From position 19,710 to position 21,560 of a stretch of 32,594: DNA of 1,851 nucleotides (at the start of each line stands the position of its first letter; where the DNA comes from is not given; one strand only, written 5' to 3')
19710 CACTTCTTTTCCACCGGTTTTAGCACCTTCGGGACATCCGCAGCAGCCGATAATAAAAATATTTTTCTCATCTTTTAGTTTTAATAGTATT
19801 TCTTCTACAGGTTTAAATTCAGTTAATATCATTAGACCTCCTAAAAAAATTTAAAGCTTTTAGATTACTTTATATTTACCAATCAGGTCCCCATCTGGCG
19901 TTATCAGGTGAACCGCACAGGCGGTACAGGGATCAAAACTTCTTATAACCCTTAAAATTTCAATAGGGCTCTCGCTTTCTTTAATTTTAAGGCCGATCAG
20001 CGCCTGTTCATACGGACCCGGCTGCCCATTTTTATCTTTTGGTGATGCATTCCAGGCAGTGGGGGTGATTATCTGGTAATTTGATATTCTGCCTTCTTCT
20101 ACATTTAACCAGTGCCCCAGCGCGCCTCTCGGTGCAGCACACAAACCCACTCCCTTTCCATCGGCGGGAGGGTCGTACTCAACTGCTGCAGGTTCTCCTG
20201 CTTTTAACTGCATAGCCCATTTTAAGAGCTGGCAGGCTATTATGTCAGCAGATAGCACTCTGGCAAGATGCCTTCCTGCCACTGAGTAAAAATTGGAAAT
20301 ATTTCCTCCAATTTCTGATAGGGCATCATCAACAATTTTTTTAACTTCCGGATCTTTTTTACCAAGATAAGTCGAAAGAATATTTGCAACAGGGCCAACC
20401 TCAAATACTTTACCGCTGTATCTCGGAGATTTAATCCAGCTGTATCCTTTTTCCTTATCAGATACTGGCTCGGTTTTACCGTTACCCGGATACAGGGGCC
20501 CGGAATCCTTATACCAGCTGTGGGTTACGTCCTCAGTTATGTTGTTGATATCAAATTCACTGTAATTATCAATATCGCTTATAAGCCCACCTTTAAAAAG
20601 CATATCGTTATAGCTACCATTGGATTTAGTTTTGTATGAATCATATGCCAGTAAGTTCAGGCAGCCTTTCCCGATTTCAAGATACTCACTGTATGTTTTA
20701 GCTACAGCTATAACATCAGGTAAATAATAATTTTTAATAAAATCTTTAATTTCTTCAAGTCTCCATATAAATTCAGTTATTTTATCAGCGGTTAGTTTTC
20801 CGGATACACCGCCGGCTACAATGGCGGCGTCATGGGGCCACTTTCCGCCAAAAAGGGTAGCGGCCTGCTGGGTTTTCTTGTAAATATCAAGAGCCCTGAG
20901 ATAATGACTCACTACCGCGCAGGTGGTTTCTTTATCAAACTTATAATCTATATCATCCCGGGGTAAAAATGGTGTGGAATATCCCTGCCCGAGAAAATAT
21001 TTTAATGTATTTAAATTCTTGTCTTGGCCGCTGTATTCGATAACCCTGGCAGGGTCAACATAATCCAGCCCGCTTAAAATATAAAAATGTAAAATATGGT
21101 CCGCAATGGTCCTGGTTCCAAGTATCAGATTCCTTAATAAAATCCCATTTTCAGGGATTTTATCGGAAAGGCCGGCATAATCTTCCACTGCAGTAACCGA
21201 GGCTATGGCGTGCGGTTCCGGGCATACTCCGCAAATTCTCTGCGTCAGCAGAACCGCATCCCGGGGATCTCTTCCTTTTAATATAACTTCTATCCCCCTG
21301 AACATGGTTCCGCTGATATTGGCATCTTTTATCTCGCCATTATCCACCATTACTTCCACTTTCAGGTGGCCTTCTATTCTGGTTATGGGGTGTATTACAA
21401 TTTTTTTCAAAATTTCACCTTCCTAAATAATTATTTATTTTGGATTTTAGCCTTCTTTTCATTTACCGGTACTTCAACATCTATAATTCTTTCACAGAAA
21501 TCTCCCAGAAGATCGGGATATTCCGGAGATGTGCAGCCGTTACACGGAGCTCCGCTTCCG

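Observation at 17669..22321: Five-gene operon embedding MetV/MetF methylene-THF reductase inside a cytoplasmic [NiFe] hydrogenase unit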

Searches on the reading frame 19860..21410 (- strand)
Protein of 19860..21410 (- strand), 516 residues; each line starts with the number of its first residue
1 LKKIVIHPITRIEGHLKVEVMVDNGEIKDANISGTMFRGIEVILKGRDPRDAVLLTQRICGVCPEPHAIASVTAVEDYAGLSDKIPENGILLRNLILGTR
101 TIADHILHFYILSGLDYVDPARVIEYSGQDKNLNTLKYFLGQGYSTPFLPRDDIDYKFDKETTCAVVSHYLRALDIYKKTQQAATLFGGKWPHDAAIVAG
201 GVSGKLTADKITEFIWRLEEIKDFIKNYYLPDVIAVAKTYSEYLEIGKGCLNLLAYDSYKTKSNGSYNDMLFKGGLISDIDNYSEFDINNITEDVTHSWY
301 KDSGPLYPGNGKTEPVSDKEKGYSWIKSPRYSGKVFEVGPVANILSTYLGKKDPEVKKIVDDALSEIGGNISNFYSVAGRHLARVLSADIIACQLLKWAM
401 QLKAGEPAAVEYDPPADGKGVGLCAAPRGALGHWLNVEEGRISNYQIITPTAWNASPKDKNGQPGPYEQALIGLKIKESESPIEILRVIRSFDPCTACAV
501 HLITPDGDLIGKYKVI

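Call 3: search_protein_families(library=pfam, proteins=[window:19860-21410:-])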
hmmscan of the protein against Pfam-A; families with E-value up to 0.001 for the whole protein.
window:19860-21410:- (516 aa): 1 family
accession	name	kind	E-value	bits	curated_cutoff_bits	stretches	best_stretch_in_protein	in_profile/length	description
PF00374.24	NiFeSe_Hases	-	4.1e-146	488.3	25.8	1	38-501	1-508/508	Nickel-dependent hydrogenase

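Call 4: search_protein_families(library=ncbifam, proteins=[window:19860-21410:-])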
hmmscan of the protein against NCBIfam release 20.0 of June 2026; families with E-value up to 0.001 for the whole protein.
window:19860-21410:- (516 aa): 10 families
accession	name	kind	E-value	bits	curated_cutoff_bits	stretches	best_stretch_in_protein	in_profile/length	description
NF033181.1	NiFeSe_hydrog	equivalog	3.2e-182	606.9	600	1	1-509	1-503/507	nickel-dependent hydrogenase large subunit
NF045518.1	H2_NiFeSe_large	exception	3.4e-136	454.9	780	2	133-503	110-482/485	NiFeSe hydrogenase large subunit HysA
NF007778.0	PRK10467.1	equivalog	1.6e-107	360.2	969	2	158-515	179-566/567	hydrogenase 2 large subunit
NF007550.0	PRK10170.1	equivalog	4.2e-89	299.6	1101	2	155-508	191-589/597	Ni/Fe-hydrogenase large subunit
TIGR03295.1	frhA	equivalog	5.4e-39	134.3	392.5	2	2-344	3-274/412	coenzyme F420 hydrogenase subunit alpha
NF040828.1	sulfhyd_ShyA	equivalog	1.1e-32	113.5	700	2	314-503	231-413/415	NAD(P)-dependent hydrogenase/sulfhydrogenase 2 subunit alpha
NF041785.2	VhuA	equivalog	4e-27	94.8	800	1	1-118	1-117/418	F420-non-reducing hydrogenase Vhu subunit A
NF040832.1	sulfhyd_HydA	equivalog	5.8e-21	75.1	880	2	387-503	319-424/426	NADPH-dependent hydrogenase/sulfhydrogenase 1 subunit alpha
NF004739.1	PRK06075.1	equivalog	3.7e-05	22.7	360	1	13-110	13-109/384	NADH-quinone oxidoreductase subunit D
NF041786.2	VhuU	equivalog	5.8e-05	22.8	70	1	488-506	14-32/45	F420-non-reducing hydrogenase selenoprotein subunit VhuU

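Call 7: find_homologous_proteins(query=window:19860-21410:-, max_evalue=1e-50)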
Query window:19860-21410:- (516 aa): 7996 proteins with E <= 1e-50 among 8000 candidates; the best 120 are listed.
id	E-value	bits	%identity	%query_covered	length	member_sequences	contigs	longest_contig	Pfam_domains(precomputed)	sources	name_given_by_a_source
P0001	0.0e+0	1192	100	100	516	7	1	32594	PF00374.25,PF27537.1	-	-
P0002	0.0e+0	1038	85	100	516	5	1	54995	PF00374.25,PF27537.1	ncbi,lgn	-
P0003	0.0e+0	1033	85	100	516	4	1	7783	PF00374.25,PF27537.1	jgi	-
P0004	0.0e+0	1028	84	100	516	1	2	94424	PF00374.25,PF27537.1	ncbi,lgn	-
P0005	0.0e+0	1023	83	100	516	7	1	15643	PF00374.25,PF27537.1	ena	-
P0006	0.0e+0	1016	82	100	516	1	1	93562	PF00374.25,PF27537.1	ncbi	-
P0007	0.0e+0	1014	83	100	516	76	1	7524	PF00374.25,PF27537.1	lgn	-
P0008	3.4e-294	994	83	100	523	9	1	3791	PF00374.25,PF27537.1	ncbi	-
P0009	4.9e-292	987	80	100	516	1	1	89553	PF00374.25,PF27537.1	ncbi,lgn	-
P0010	7.9e-291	983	79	100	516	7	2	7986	PF00374.25,PF27537.1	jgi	jgi:hydrogenase large subunit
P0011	6.8e-289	977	79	100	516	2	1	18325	PF00374.25,PF27537.1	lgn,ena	-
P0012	1.2e-288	976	79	100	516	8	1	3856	PF00374.25,PF27537.1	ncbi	-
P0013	4.5e-288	974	78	100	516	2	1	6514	PF00374.25,PF27537.1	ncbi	-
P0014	2.0e-287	972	79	100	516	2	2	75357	PF00374.25,PF27537.1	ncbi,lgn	-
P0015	3.1e-287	972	78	100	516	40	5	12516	PF00374.25,PF27537.1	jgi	jgi:hydrogenase large subunit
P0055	1.2e-181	623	52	100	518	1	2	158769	PF00374.25,PF27537.1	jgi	jgi:hydrogenase large subunit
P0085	2.2e-176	606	51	100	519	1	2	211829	PF00374.25,PF27537.1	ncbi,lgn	-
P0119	8.5e-175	601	50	100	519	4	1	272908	PF00374.25,PF27537.1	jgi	jgi:hydrogenase large subunit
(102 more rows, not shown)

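Call 11: find_related_loci(query=window:19860-21410:-, collection=genome_contigs, flank=7000)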
Query window:19860-21410:- (516 aa) in genome_contigs; peptide patterns used: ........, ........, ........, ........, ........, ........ (x = any residue, [..] = any of these).
78 stretches matched a pattern; 11 encode a relative of the query (tblastn E <= 1e-3); 11 distinct loci.
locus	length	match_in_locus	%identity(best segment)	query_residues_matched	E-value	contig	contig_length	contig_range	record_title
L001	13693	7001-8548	94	1-516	0e+0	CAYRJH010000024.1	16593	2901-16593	MAG TPA_asm: uncultured Actinomycetota bacterium isolate binchicken_co364_692 genome assembly, contig: NODE_3996_length_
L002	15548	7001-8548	85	1-516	0e+0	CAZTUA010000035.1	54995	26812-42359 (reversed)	MAG TPA_asm: uncultured Actinomycetota bacterium isolate SRP067234_co1_301 genome assembly, contig: k99_440594, whole ge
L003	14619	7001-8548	83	1-516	0e+0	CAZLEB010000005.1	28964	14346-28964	MAG TPA_asm: uncultured Actinomycetota bacterium isolate binchicken_co364_35 genome assembly, contig: NODE_1190_length_2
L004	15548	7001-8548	81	1-516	0e+0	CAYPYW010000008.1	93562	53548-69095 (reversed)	MAG TPA_asm: uncultured Actinomycetota bacterium isolate binchicken_co178_258 genome assembly, contig: NODE_481_length_9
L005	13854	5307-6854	80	1-516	0e+0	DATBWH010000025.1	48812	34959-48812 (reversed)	MAG TPA_asm: Candidatus Humimicrobiaceae bacterium isolate SMAG_U7536 k141_432780, whole genome shotgun sequence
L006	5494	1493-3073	81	1-516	0e+0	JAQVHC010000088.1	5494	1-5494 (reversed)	MAG: Actinomycetota bacterium isolate STE_197 NODE_44301_length_5494_cov_5.938699_Sandtown_E, whole genome shotgun seque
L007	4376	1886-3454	82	1-516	0e+0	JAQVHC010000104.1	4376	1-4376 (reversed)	MAG: Actinomycetota bacterium isolate STE_197 NODE_63573_length_4376_cov_5.968934_Sandtown_E, whole genome shotgun seque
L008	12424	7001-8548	78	1-516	0e+0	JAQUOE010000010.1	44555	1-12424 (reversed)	MAG: Actinomycetota bacterium isolate STD1_194 NODE_1610_length_44555_cov_8.194720_Sandtown_D1, whole genome shotgun seq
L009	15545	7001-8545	66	1-516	0e+0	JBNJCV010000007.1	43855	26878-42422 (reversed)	MAG: Actinomycetota bacterium isolate Y23_7dBSe1.bin.152 NODE_356_length_43855_cov_21.780967, whole genome shotgun seque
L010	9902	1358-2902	66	1-516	0e+0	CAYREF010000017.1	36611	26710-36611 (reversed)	MAG TPA_asm: uncultured Actinomycetota bacterium isolate SRP141376_co1_221 genome assembly, contig: NODE_2679_length_366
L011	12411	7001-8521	51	1-511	1e-174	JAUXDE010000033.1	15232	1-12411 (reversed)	MAG: Clostridia bacterium isolate CSMAG_2843 CSMAG_2843_k119_1647052_length_15232_cov_10.0000, whole genome shotgun sequ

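Call 17: find_encoding_contigs(protein=P0085, flank=7000, max_places=2)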
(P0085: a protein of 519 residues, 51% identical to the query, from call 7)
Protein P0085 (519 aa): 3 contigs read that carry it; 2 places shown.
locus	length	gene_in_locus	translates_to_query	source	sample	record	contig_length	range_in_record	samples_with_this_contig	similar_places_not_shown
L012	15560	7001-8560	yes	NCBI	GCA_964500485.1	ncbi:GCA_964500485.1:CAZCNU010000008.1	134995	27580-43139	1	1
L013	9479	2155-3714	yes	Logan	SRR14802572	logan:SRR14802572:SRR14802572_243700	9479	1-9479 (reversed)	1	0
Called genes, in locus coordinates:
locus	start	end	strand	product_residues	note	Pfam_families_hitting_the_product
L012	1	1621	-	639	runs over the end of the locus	PF02730:AFOR_N, PF01314:AFOR_C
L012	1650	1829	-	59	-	PF13717:Zn_ribbon_4 (faint)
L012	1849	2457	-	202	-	PF00574:CLP_protease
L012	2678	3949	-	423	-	PF05697:Trigger_N, PF00254:FKBP_C (weak), PF05698:Trigger_C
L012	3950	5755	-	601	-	PF01336:tRNA_anti-codon, PF00152:tRNA-synt_2, PF02938:GAD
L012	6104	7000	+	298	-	PF01058:Oxidored_q6, PF14720:NiFe_hyd_SSU_C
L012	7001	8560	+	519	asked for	PF27537:HoxH, PF00374:NiFeSe_Hases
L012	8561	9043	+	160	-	PF01750:HycI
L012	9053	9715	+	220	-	PF12225:DUF5981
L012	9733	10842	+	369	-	PF00027:cNMP_binding, PF00512:HisKA, PF02518:HATPase_c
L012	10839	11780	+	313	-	PF02219:MTHFR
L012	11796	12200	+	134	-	PF00072:Response_reg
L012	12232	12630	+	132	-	PF00072:Response_reg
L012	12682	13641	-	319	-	PF00586:AIRS, PF02769:AIRS_C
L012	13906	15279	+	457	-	PF12390:Se-cys_synth_N, PF03841:SelA, PF01041:DegT_DnrJ_EryC1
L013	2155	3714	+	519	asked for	PF27537:HoxH, PF00374:NiFeSe_Hases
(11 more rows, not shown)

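Call 18: find_encoding_contigs(protein=P0119, flank=7000, max_places=2)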
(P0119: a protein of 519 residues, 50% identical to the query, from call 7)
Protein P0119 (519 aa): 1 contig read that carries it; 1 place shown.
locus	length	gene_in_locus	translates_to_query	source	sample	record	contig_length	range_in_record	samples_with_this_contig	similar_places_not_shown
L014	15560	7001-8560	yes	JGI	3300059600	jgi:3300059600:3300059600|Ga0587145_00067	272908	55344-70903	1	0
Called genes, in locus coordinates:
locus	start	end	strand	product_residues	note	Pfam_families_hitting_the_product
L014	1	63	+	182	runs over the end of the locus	PF02552:CO_dh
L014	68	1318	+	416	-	PF03598:CdhC, PF19436:ACS_CODH_B_C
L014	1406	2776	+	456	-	PF04060:FeS, PF03599:CdhD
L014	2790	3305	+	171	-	PF01257:2Fe-2S_thioredx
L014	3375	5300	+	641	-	PF01512:Complex1_51K, PF10589:NADH_4Fe-4S, PF25160:LdpA_Fe-S-bd (weak)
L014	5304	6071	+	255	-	PF00142:Fer4_NifH, PF01656:CbiA, PF02374:ArsA_ATPase (weak), PF06564:CBP_BcsQ (faint), PF10609:ParA (faint), PF13614:AAA_31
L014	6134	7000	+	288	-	PF01058:Oxidored_q6, PF14720:NiFe_hyd_SSU_C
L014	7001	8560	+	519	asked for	PF27537:HoxH (weak), PF00374:NiFeSe_Hases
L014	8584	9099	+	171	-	PF01750:HycI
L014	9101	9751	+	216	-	PF12225:DUF5981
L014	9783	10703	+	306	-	PF02219:MTHFR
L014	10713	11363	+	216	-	PF12654:DUF3786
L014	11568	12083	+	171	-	PF01257:2Fe-2S_thioredx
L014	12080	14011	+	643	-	PF01512:Complex1_51K, PF10589:NADH_4Fe-4S, PF00037:Fer4 (weak), PF12837:Fer4_6 (weak), PF12838:Fer4_7, PF13237:Fer4_10, PF14697:Fer4_21, PF13187:Fer4_9 (weak), +1 more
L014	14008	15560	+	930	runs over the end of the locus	PF13510:Fer2_4, PF10588:NADH-G_4Fe-4S_3, PF00037:Fer4 (faint), PF12838:Fer4_7 (weak), PF22117:Fer4_Nqo3, PF04879:Molybdop_Fe4S4, PF00384:Molybdopterin, PF01568:Molydop_binding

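Call 19: find_encoding_contigs(protein=P0055, flank=7000, max_places=2)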
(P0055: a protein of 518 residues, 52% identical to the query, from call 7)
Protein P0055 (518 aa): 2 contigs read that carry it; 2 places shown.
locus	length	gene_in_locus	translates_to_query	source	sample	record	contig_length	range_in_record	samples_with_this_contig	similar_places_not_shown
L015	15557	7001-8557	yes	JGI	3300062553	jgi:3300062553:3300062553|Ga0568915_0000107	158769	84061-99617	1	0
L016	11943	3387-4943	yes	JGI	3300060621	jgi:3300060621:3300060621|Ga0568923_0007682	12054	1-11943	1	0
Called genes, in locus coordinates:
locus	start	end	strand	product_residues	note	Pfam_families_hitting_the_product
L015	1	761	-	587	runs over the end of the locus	PF01268:FTHFS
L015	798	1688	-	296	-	PF00763:THF_DHG_CYH, PF02882:THF_DHG_CYH_C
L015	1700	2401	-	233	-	PF02511:Thy1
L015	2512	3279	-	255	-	PF01061:ABC2_membrane, PF12698:ABC2_membrane_3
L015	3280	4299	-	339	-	PF00005:ABC_tran, PF13304:AAA_21, PF13732:DrrA1-3_C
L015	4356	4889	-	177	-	PF01047:MarR, PF12802:MarR_2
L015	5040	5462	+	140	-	PF07366:SnoaL, PF12680:SnoaL_2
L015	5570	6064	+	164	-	PF00149:Metallophos (faint), PF12850:Metallophos_2, PF14582:Metallophos_3 (faint)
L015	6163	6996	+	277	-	PF01058:Oxidored_q6, PF14720:NiFe_hyd_SSU_C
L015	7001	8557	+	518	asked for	PF27537:HoxH, PF00374:NiFeSe_Hases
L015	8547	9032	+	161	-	PF01750:HycI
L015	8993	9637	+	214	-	PF12225:DUF5981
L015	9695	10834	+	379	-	PF00027:cNMP_binding, PF00512:HisKA, PF02518:HATPase_c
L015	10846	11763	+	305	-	PF02219:MTHFR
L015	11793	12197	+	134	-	PF00072:Response_reg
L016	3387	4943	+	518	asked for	PF27537:HoxH, PF00374:NiFeSe_Hases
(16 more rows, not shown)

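Call 27: search_solved_structures(query=window:19860-21410:-, max_evalue=1e-20)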
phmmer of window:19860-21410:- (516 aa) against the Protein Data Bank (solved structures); distinct sequences matched with E-value up to 1e-20: 63 (the best 60 are shown).
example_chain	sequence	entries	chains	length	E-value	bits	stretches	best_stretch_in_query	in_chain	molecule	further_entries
1h2a_L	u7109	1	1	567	1.9e-108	366.7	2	153-515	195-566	HYDROGENASE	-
1frf_L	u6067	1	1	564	2.4e-107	363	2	156-515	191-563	[NI-FE] HYDROGENASE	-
1h2r_L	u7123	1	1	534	1.3e-106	360.5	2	153-501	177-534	PROTEIN (PERIPLASMIC [NIFE] HYDROGENASE LARGE SUBUNIT)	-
4u9h_L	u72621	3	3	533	1.4e-106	360.5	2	152-501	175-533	Periplasmic [NiFe] hydrogenase large subunit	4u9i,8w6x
1ubh_L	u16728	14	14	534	1.6e-106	360.3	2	153-501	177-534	Periplasmic [NiFe] hydrogenase large subunit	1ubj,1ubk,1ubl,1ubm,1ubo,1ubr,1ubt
5xle_L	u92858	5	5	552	1.6e-106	360.3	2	152-501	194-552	Periplasmic [NiFe] hydrogenase large subunit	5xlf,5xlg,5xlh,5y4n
5jsu_B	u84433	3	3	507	2.3e-104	353.1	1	4-507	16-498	Periplasmic [NiFeSe] hydrogenase, large subunit, selenocysteine-containing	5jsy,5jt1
1yrq_H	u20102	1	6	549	2.8e-104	352.9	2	156-501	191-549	Periplasmic [NiFe] hydrogenase large subunit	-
1yqw_Q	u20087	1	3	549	3.8e-104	352.4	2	156-501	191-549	Periplasmic [NiFe] hydrogenase large subunit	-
4ud2_Q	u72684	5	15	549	3.9e-104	352.4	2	147-501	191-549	NICKEL-DEPENDENT HYDROGENASE LARGE SUBUNIT | PERIPLASMIC [NIFE] HYDROGENASE LARGE SUBUNIT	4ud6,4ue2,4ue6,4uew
4ucq_Q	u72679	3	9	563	4.4e-104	352.2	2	147-501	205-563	NICKEL-DEPENDENT HYDROGENASE LARGE SUBUNIT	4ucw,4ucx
4upe_Q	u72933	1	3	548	6.8e-104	351.6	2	147-501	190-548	NICKEL-DEPENDENT HYDROGENASE LARGE SUBUNIT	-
3h3x_Q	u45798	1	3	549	9.2e-104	351.2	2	147-501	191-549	Periplasmic [NiFe] hydrogenase large subunit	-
3cur_H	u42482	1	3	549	1.7e-103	350.3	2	147-501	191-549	Periplasmic [NiFe] hydrogenase large subunit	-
2frv_L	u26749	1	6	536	1.7e-103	350.3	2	156-501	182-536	PERIPLASMIC HYDROGENASE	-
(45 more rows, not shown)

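Call 31: find_related_loci(query=A1, collection=metagenome_contigs, flank=6000)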
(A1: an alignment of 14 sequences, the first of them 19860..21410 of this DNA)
Query A1 (516 aa) in metagenome_contigs; peptide patterns used: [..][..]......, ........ (x = any residue, [..] = any of these).
600 stretches matched a pattern (row limit reached: there are more); 578 encode a relative of the query (tblastn E <= 1e-3); the best 80 are kept; 80 distinct loci.
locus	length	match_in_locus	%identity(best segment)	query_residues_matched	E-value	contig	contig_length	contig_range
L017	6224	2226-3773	83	1-516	0e+0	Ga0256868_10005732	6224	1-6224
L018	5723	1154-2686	79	1-511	0e+0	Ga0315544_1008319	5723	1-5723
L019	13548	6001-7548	78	1-516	0e+0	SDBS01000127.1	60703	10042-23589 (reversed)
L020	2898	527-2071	72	1-515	0e+0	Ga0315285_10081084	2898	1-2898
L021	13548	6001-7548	51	3-515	0e+0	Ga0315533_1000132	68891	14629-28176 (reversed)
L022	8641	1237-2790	52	1-515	0e+0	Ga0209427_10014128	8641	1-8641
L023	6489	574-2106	52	1-516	0e+0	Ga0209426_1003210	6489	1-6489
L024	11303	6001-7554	50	1-515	4e-180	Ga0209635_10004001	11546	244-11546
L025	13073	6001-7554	50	1-515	5e-180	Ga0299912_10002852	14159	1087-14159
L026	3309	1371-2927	51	1-516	0e+0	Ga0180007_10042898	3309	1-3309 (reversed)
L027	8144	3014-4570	51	1-516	9e-180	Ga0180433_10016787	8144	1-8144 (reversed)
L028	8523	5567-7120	50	1-515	3e-179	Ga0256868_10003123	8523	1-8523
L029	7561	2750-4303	50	1-515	1e-179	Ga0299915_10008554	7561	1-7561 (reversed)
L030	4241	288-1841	50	1-515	0e+0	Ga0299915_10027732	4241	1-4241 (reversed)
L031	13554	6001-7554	51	1-515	1e-177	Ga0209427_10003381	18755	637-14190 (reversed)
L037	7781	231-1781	49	3-516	2e-177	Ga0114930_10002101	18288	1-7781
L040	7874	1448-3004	49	1-516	4e-177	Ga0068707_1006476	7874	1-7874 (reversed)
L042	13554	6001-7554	50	1-515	2e-176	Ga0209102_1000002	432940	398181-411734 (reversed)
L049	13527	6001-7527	49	1-506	8e-175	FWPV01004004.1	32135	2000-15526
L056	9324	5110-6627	50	1-515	4e-174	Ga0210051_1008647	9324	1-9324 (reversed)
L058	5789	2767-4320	49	1-515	2e-175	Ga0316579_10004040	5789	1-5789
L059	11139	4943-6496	49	1-515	4e-173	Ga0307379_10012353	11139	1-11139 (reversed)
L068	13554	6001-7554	50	1-515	2e-170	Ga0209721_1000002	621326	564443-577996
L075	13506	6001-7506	49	1-516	8e-169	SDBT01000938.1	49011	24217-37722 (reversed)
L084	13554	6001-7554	47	1-515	8e-165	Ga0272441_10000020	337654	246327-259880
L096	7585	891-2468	46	1-516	3e-161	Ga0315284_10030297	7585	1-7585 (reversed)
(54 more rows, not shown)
